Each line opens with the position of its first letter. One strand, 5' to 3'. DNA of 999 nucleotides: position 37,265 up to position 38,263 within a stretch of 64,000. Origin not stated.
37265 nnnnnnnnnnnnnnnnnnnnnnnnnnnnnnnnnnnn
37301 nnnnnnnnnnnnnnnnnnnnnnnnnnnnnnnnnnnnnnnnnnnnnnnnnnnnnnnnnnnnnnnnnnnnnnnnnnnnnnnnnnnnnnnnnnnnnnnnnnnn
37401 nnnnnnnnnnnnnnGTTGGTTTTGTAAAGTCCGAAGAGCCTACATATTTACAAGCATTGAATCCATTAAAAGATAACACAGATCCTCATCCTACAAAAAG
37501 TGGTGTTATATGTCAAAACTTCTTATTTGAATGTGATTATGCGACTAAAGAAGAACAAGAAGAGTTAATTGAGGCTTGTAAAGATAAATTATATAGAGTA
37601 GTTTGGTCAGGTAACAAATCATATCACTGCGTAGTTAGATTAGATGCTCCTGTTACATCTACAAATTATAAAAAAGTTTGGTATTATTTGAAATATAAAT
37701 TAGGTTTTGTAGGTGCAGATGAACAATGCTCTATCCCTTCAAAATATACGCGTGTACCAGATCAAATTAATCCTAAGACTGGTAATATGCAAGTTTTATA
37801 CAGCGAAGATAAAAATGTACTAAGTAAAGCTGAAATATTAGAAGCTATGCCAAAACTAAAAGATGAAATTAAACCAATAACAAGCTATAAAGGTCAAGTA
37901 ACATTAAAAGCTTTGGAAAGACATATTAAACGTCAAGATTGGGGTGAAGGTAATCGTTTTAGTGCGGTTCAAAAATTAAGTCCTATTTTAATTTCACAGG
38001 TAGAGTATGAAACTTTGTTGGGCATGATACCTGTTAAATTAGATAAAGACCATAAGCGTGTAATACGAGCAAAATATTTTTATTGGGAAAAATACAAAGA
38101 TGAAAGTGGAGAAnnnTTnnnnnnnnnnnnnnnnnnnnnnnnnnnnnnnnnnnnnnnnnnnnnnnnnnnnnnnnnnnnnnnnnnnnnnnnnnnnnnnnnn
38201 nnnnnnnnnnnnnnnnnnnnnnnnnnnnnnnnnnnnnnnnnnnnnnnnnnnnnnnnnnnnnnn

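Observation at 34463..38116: Single-chain replicase: PolB fused to a C-terminal AEP primase, with a possible UDG-like N-domain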

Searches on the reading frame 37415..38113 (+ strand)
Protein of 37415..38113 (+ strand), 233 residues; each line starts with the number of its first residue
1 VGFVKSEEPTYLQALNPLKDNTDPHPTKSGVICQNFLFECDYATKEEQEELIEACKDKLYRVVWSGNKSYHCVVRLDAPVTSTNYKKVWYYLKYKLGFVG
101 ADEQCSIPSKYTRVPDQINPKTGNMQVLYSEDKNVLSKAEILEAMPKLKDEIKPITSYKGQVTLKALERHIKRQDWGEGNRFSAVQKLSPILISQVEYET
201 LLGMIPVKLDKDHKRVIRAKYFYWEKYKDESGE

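Call 17: search_solved_structures(query=A2, max_evalue=10, show_alignments=3)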
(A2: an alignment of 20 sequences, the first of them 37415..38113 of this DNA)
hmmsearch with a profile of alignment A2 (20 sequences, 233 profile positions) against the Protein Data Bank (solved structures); distinct sequences matched with E-value up to 10: 6.
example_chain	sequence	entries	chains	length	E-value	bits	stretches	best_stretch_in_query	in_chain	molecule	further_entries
23vj_A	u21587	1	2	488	0.002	20.8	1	83-177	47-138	M protein trans-acting positive regulator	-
3sqn_A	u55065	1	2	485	0.0072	19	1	83-177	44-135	Conserved domain protein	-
7nqf_A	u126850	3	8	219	0.11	15.2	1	56-148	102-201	TPR_REGION domain-containing protein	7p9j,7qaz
7nqd_A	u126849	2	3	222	0.11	15.1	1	56-148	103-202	TPR_REGION domain-containing protein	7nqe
3k1h_A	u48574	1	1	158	0.62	12.7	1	94-152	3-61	Putative uncharacterized protein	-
6fha_A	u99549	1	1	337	1.1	11.8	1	147-198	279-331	Death-associated protein kinase 1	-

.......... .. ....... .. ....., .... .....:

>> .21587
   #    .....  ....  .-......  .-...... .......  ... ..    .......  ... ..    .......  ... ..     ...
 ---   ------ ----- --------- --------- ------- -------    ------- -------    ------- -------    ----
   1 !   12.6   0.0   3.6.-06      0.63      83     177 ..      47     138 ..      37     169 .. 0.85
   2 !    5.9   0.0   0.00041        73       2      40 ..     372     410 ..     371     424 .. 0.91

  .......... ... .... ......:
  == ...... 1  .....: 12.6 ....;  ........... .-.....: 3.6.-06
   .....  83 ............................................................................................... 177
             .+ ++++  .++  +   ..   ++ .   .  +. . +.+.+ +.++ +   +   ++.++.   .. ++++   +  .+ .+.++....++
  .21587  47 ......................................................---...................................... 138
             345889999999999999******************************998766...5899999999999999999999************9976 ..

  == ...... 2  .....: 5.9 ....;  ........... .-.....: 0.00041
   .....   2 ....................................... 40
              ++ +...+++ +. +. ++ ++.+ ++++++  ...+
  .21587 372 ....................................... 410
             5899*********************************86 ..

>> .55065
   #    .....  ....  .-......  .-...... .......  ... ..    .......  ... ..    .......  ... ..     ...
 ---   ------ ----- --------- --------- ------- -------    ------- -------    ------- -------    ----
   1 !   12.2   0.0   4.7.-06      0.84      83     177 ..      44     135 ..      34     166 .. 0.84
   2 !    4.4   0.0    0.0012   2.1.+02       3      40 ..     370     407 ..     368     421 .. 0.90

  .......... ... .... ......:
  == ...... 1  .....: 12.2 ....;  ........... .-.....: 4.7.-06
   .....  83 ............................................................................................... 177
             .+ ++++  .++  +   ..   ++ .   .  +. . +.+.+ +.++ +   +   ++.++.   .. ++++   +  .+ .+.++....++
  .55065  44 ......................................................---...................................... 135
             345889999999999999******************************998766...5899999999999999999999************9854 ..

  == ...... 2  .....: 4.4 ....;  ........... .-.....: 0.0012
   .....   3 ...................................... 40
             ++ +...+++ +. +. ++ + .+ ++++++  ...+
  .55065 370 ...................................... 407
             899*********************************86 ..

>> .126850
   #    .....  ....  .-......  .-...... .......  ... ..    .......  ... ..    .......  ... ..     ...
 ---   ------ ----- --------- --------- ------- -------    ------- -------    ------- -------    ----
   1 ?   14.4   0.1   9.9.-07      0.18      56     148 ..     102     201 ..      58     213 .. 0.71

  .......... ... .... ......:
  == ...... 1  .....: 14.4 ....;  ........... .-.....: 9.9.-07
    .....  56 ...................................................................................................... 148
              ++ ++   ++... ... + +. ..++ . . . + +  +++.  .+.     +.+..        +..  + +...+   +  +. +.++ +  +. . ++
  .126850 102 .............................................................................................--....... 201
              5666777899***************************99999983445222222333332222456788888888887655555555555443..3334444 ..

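Call 18: search_protein_families(library=pfam, alignment_id=A2, max_evalue=1)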
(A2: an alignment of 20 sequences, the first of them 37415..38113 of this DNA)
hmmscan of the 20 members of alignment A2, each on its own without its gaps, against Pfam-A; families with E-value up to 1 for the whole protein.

A. member 1, window:37415-38113:+ (233 aa): 1 family
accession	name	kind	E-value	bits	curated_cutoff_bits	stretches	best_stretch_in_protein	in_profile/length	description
PF01896.25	DNA_primase_S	-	0.0063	17.3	26.8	1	28-219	12-146/163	DNA primase small subunit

B. families by the number of members that match (of 20 scanned): 13 families
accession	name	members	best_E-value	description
PF01896.25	DNA_primase_S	4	0.0054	DNA primase small subunit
PF12174.13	RST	2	0.13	RCD1-SRO-TAF4 (RST) plant domain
PF17190.9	RecG_N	2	0.26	RecG N-terminal helical domain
PF05994.16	FragX_IP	1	0.00056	Cytoplasmic Fragile-X interacting family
PF08662.17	eIF2A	1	0.044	Eukaryotic translation initiation factor eIF2A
PF17514.7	DUF5442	1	0.046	Family of unknown function (DUF5442)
PF18882.5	DUF5647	1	0.054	Family of unknown function (DUF5647)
PF22457.1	PpPFK_gamma-like_C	1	0.07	ATP-dependent 6-phosphofructokinase subunit gamma, C-terminal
PF15903.10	PL48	1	0.075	Filopodia upregulated, FAM65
PF20268.4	SBDS_C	1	0.14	SBDS protein, C-terminal domain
PF15407.12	Spo7_2_N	1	0.17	Sporulation protein family 7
PF13852.11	DUF4197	1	0.24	Protein of unknown function (DUF4197)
PF05253.18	zf-U11-48K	1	0.34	U11-48K-like CHHC zinc finger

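Call 24: predict_structure(alignment_id=A2)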
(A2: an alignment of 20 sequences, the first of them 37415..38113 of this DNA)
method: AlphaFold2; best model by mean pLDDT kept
length: 233 residues; sequences in the alignment: 20
mean_pLDDT: 80.8   pTM: 0.58
mean pLDDT of the five models: 80.8, 80.6, 79.4, 77.7, 75.8
residues with pLDDT >= 90: 105; 70-90: 81; 50-70: 18; < 50: 29
segments of 3 or more residues with pLDDT < 50: 1-11, 19-30, 150-154
pLDDT, mean of each block of 10 residues (from residue 1): 42 52 43 84 91 94 90 90 85 89 83 81 89 93 73 57 91 91 90 94 95 90 83 51
secondary structure, 60 per line:
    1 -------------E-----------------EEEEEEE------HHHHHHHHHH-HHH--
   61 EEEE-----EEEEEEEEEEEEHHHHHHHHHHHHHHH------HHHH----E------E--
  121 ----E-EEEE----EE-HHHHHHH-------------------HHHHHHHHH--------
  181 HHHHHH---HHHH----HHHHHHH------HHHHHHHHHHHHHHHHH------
elements in order: E32-38 H45-54 E61-64 E70-81 H82-96 H103-106 E127-130 H138-144 H164-172 H181-186 H190-193 H198-204 H211-227

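Call 26: fold_search(model_id=the predicted structure, library=pdb)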
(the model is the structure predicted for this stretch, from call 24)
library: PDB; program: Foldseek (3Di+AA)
matches with E <= 10: 326; with E <= 0.001: 2
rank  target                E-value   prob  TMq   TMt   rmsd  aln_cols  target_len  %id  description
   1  6zp9_A                4.5e-06  1.00  0.42  0.52   7.1       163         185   16  Cyanophage S-2L Primase-Polymerase (PrimPol), AEP domain (PP-N190) (released 2021-03-03)
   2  3h20                  3.9e-04  1.00  0.36  0.31  19.2       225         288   13  Crystal structure of primase RepB' (released 2009-04-28)
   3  7p9j_B                1.9e-03  0.99  0.27  0.29  10.1       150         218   18  Prim-Pol Domain of CRISPR-associated Prim-Pol (CAPP) from Marinitoga sp. 1137 - Primer Initiation Complex (released 2022-05-04)
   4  2r9l_A                4.1e-03  1.00  0.35  0.29  10.8       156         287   18  Polymerase Domain from Mycobacterium tuberculosis Ligase D in complex with DNA (released 2008-01-08)
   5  3h25_A                4.6e-03  1.00  0.35  0.42   5.6       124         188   13  Crystal structure of the catalytic domain of primase Repb' in complex with initiator DNA (released 2009-04-28)
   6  2r9l_B                4.9e-03  1.00  0.35  0.30  15.0       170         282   16  Polymerase Domain from Mycobacterium tuberculosis Ligase D in complex with DNA (released 2008-01-08)
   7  7nqe                  4.9e-03  0.98  0.28  0.30  10.1       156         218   19  Prim-Pol Domain of CRISPR-associated Prim-Pol (CAPP) from Marinitoga sp. 1137 with dGTP (released 2022-05-04)
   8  4mky_A                7.4e-03  1.00  0.35  0.29  10.7       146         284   18  Polymerase Domain from Mycobacterium tuberculosis Ligase D in complex with an annealed double-strand DNA break. (released 2013-12-11)
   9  7nqd_B                7.4e-03  0.92  0.24  0.26  10.4       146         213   20  Prim-Pol Domain of CRISPR-associated Prim-Pol (CAPP) from Marinitoga sp. 1137 (released 2022-05-04)
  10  7nqf_B                9.5e-03  0.87  0.24  0.25  10.4       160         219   18  Prim-Pol Domain of CRISPR-associated Prim-Pol (CAPP) from Marinitoga sp. 1137 with dsDNA (released 2022-05-04)
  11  2iru_A                1.1e-02  0.99  0.34  0.28  14.8       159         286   18  Crystal Structure of the Polymerase Domain from Mycobacterium tuberculosis Ligase D (released 2007-01-02)
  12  7p9j_C                1.3e-02  0.80  0.23  0.24  11.9       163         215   18  Prim-Pol Domain of CRISPR-associated Prim-Pol (CAPP) from Marinitoga sp. 1137 - Primer Initiation Complex (released 2022-05-04)
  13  2iry_A                3.3e-02  0.99  0.34  0.28   3.8       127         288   16  Crystal Structure of the Polymerase Domain from Mycobacterium tuberculosis Ligase D with dGTP and Manganese. (released 2007-01-02)
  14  2fao_A                3.8e-02  0.96  0.32  0.26  11.7       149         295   11  Crystal Structure of Pseudomonas aeruginosa LigD polymerase domain (released 2006-05-23)
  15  6sa1_D                4.5e-02  0.99  0.35  0.26   3.6       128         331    8  Post catalytic complex of Prim-PolC from Mycobacterium smegmatis with gapped DNA and 3'-dUTP (released 2020-11-18)
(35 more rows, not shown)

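Call 32: search_protein_representatives(alignment_id=A2)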
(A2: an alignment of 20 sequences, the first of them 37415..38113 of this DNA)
Query: 20 sequences, 233 profile positions. Proteins with E-value up to 0.001 (for the whole library): 893; up to 1e-10: 154; up to 1e-30: 4. The best 150 are listed.
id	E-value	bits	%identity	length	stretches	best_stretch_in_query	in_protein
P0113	3.2e-117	406.3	-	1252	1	1-231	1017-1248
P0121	5.9e-106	369.5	-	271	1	24-229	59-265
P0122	6.7e-101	352.9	-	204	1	32-229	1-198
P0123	1.9e-51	191.1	-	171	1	2-103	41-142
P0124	1.4e-27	113.0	-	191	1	124-206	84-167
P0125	4.7e-27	111.3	-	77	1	164-232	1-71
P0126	2.7e-26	108.8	-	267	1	9-154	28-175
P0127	8.8e-26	107.1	-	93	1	1-61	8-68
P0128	1.7e-21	93.1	-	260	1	27-139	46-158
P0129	3.6e-21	92.0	-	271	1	12-167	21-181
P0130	4.0e-21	91.9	-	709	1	27-141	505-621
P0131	2.4e-20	89.3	-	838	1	34-195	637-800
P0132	3.8e-20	88.7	-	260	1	12-147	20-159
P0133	5.0e-20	88.3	-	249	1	3-153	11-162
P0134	4.2e-19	85.3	-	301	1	3-143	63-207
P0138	3.9e-18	82.1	-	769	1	11-160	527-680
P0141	2.0e-17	79.8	-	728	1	11-140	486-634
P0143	2.8e-17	79.3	-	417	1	21-194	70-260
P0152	1.1e-16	77.3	-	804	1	7-188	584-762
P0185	1.7e-13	66.9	-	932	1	11-144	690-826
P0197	6.0e-13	65.1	-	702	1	12-181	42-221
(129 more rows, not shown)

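Call 33: search_protein_families(library=pfam, proteins=[P0130, P0131, P0138, P0141, P0152, P0185, P0126, P0128, P0143, P0197], max_evalue=0.01)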
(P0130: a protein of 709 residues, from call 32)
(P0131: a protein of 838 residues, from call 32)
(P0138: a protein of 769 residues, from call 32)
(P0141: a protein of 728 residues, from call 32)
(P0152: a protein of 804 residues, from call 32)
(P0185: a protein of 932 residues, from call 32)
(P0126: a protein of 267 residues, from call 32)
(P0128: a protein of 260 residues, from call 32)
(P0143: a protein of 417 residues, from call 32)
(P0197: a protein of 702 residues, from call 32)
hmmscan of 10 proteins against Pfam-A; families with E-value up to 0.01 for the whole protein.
P0130 (709 aa): 1 family
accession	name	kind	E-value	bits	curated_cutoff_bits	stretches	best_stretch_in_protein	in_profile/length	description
PF19263.5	DUF5906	-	6.6e-06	27.2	27.6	1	175-281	3-114/114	Family of unknown function (DUF5906)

P0131 (838 aa): 0 families

P0138 (769 aa): 1 family
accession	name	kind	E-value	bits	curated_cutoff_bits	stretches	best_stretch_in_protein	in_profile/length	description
PF19263.5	DUF5906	-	1.2e-10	42.5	27.6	1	196-303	1-114/114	Family of unknown function (DUF5906)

P0141 (728 aa): 1 family
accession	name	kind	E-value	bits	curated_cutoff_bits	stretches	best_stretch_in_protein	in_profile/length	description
PF19263.5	DUF5906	-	7.3e-06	27.1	27.6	1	160-267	1-107/114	Family of unknown function (DUF5906)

P0152 (804 aa): 0 families

P0185 (932 aa): 1 family
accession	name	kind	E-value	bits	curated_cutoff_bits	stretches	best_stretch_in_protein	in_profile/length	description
PF19263.5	DUF5906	-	3.9e-05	24.7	27.6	1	197-301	7-109/114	Family of unknown function (DUF5906)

P0126 (267 aa): 0 families

P0128 (260 aa): 0 families

P0143 (417 aa): 0 families

P0197 (702 aa): 2 families
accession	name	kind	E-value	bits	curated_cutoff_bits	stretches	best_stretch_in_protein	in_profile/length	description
PF19263.5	DUF5906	-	2.9e-16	60.6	27.6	1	428-536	1-111/114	Family of unknown function (DUF5906)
PF05272.17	VapE-like_dom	-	0.00032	20.7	25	1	421-548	49-169/217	Virulence-associated protein E-like domain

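Call 62: search_protein_families(library=phrogs, proteins=[P0126, P0128, P0129, P0130, P0131, P0138, P0143, P0152, P0185, P0197], max_evalue=0.00001)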
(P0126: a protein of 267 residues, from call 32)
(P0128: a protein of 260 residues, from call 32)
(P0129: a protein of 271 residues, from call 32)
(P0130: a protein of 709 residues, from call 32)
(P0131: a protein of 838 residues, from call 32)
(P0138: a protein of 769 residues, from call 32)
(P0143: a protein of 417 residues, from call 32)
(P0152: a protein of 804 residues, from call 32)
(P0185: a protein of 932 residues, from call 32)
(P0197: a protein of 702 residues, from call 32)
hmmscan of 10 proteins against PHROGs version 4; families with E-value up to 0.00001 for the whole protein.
P0126 (267 aa): 1 family
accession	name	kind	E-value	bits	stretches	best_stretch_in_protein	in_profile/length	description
phrog_2597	-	DNA, RNA and nucleotide metabolism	1.9e-13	50.9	1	35-142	206-311/747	DNA primase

P0128 (260 aa): 1 family
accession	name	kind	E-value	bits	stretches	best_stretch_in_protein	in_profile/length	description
phrog_2597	-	DNA, RNA and nucleotide metabolism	1.6e-11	44.5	1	39-169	208-331/747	DNA primase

P0129 (271 aa): 1 family
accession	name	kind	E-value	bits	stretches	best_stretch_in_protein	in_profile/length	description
phrog_2597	-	DNA, RNA and nucleotide metabolism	2.1e-09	37.5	1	39-133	218-311/747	DNA primase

P0130 (709 aa): 1 family
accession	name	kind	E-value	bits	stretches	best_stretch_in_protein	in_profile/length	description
phrog_2597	-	DNA, RNA and nucleotide metabolism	7.3e-11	42.3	1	513-625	222-332/747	DNA primase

P0131 (838 aa): 2 families
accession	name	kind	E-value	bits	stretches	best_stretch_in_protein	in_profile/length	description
phrog_1252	-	DNA, RNA and nucleotide metabolism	1.7e-85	288.9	1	33-617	48-656/663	DNA polymerase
phrog_18505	-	DNA, RNA and nucleotide metabolism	2.7e-15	57.5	1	376-480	38-144/349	DNA polymerase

P0138 (769 aa): 1 family
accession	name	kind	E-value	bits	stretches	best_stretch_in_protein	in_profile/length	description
phrog_2597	-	DNA, RNA and nucleotide metabolism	3.9e-11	43.2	1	541-647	213-319/747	DNA primase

P0143 (417 aa): 0 families

P0152 (804 aa): 3 families
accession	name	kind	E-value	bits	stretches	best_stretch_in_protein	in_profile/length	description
phrog_1252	-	DNA, RNA and nucleotide metabolism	1.1e-103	349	1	2-568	50-652/663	DNA polymerase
phrog_18505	-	DNA, RNA and nucleotide metabolism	2.1e-15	57.8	1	308-445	20-158/349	DNA polymerase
phrog_262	-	DNA, RNA and nucleotide metabolism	2.4e-06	26.9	0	318-423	505-619/856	DNA polymerase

P0185 (932 aa): 0 families

P0197 (702 aa): 4 families
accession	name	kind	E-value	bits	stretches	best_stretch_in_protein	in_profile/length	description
phrog_2597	-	DNA, RNA and nucleotide metabolism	4.7e-19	69.4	1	53-162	214-319/747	DNA primase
phrog_1156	-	DNA, RNA and nucleotide metabolism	3.8e-15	56.5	1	302-544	470-684/855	DNA primase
phrog_1829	-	DNA, RNA and nucleotide metabolism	1.8e-13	50.5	1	432-578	512-662/772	DNA primase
phrog_24712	-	unknown function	1.9e-06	27.1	1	458-581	508-632/801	-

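Call 64: search_dna_similar(query=window:37415-38113:+, collection=phages, mode=protein, max_evalue=0.001, max_rows=30)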
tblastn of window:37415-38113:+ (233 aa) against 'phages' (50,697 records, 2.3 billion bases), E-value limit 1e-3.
No match.

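Call 72: find_encoding_contigs(protein=P0131, flank=10000, max_places=2)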
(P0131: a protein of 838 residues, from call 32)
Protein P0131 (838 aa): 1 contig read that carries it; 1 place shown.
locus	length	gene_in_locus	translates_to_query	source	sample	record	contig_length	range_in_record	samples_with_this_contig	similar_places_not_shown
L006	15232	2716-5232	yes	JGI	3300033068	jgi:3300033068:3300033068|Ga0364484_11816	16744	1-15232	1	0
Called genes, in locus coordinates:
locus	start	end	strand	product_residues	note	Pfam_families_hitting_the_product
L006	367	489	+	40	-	-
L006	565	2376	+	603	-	PF19263:DUF5906 (weak)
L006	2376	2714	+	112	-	-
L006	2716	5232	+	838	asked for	-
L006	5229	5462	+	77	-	-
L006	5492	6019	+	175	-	-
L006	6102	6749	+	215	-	-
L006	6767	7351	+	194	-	-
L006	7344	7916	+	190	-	PF01966:HD (weak)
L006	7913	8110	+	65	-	-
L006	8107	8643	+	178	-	PF00156:Pribosyltran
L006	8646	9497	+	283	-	PF02511:Thy1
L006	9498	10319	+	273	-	PF20691:TAGT (weak)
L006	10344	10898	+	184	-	PF12917:YfbR-like, PF13023:HD_3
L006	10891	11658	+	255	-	-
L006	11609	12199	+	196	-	-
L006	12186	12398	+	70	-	-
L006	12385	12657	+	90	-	-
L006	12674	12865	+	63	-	-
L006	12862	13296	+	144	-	PF05565:Sipho_Gp157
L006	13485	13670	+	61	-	-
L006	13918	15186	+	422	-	PF01653:DNA_ligase_aden, PF03120:OB_DNA_ligase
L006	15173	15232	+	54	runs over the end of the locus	-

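Call 73: find_encoding_contigs(protein=P0152, flank=10000, max_places=2)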
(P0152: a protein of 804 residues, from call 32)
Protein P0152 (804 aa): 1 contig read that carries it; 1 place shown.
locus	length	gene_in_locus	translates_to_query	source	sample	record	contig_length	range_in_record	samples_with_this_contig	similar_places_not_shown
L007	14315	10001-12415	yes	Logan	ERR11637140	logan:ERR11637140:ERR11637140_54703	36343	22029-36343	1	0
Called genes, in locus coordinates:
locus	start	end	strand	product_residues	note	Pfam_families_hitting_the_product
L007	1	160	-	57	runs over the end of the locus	-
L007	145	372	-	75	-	-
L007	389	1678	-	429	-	-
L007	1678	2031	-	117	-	-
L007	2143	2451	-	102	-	-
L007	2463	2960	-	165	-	PF05565:Sipho_Gp157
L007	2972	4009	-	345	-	-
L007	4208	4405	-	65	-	-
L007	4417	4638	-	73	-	-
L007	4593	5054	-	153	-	PF14359:DUF4406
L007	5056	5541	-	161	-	PF00293:NUDIX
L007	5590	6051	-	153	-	-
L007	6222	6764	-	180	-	-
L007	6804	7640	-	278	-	PF18747:HMUD2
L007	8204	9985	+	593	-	PF19263:DUF5906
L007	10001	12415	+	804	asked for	-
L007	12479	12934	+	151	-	PF22769:DCD (weak), PF00692:dUTPase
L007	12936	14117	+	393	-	PF00464:SHMT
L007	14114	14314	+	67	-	?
